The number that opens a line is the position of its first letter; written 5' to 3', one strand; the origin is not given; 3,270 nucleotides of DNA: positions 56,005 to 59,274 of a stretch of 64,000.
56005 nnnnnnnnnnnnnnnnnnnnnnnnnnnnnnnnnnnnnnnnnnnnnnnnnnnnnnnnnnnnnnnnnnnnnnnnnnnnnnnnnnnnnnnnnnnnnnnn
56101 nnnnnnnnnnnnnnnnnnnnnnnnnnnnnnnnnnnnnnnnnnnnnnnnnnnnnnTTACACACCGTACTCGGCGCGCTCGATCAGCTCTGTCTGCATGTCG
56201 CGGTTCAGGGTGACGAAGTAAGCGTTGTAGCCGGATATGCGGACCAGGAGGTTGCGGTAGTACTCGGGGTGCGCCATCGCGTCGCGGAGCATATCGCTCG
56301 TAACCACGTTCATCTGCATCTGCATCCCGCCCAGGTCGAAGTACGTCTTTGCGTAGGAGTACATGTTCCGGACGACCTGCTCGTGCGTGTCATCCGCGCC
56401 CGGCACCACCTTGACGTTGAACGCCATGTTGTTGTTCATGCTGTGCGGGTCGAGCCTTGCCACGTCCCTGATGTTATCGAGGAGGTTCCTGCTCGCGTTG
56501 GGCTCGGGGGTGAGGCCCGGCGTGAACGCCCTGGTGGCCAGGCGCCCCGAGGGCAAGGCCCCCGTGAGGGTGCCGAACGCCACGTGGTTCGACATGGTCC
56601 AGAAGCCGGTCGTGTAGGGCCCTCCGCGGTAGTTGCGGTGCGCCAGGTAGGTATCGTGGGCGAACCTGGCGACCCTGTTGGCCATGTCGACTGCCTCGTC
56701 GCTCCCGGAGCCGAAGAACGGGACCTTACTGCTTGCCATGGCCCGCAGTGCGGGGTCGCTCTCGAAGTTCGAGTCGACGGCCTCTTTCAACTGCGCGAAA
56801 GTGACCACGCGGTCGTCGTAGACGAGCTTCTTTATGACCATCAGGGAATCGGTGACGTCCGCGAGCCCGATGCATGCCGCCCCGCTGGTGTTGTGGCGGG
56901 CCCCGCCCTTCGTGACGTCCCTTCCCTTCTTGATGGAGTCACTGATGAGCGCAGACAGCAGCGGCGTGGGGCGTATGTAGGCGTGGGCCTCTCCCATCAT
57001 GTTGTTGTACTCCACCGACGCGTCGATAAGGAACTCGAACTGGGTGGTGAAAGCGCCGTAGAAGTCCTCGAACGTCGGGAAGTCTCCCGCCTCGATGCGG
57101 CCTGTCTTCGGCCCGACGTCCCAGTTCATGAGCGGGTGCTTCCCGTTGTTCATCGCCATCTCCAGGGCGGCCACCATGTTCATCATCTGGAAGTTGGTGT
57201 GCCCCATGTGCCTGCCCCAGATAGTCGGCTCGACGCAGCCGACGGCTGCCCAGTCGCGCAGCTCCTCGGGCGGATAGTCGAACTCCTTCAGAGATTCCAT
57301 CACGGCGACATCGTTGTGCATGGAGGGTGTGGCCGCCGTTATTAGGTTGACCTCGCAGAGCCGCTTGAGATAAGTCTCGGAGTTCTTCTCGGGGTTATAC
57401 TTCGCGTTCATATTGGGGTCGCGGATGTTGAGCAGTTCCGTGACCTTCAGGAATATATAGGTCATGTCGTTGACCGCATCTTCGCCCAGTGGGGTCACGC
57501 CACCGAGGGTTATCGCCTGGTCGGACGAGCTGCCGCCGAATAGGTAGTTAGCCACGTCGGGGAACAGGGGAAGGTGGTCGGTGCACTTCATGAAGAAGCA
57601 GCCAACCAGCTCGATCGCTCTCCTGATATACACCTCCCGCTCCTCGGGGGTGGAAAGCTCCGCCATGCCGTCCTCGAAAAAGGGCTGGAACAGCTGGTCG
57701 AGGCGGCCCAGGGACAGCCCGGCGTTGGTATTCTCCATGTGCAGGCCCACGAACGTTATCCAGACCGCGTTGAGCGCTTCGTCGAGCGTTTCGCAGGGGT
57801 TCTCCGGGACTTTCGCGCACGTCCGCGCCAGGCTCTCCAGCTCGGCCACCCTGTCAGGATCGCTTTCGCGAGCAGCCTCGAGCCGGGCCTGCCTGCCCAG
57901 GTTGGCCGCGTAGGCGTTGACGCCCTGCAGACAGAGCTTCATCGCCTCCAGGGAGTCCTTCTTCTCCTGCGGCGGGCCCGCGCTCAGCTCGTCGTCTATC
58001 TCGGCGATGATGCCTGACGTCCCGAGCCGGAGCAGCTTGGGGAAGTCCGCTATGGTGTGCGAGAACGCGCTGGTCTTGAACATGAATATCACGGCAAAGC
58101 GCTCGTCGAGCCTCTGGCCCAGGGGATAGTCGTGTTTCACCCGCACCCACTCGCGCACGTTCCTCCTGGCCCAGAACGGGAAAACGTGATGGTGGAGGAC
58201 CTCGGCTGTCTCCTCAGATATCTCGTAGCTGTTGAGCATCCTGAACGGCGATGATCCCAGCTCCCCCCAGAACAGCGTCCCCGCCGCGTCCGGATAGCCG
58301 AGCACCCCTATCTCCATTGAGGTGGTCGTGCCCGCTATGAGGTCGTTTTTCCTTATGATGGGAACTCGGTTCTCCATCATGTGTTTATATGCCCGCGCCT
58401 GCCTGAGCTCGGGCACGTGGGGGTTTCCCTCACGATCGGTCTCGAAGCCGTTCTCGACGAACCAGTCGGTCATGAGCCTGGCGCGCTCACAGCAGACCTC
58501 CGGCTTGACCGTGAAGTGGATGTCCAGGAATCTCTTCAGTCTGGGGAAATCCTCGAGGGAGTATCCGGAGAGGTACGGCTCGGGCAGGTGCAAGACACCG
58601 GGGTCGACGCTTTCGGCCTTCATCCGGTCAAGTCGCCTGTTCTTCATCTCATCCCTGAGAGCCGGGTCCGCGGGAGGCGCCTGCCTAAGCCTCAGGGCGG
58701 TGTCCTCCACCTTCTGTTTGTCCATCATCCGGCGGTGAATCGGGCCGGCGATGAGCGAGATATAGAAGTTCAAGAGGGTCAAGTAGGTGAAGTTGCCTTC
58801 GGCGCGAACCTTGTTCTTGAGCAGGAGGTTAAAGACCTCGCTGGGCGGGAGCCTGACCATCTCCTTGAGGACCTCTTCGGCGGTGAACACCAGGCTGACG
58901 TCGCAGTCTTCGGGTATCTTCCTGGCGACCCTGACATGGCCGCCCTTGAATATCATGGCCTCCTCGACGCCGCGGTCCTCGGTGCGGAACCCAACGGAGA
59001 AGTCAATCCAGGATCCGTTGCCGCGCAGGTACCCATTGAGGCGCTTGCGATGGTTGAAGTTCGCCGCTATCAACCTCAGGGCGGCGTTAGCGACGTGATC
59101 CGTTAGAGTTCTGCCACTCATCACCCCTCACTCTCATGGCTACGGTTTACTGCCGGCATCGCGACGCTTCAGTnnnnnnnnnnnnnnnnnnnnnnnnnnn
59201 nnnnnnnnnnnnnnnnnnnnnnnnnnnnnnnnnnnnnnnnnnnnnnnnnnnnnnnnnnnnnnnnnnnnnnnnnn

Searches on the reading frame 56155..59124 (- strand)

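Call 63: search_protein_families(library=pfam, proteins=[window:56155-59124:-], max_evalue=0.00001)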
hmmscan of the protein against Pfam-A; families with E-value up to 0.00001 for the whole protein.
window:56155-59124:- (989 aa): 2 families
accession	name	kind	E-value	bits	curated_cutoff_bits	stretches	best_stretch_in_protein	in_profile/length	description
PF02901.20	PFL-like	-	1.6e-160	536.3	24.3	1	204-851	14-647/647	Pyruvate formate lyase-like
PF01228.26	Gly_radical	-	9e-23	81.3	22.2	1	867-971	1-106/106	Glycine radical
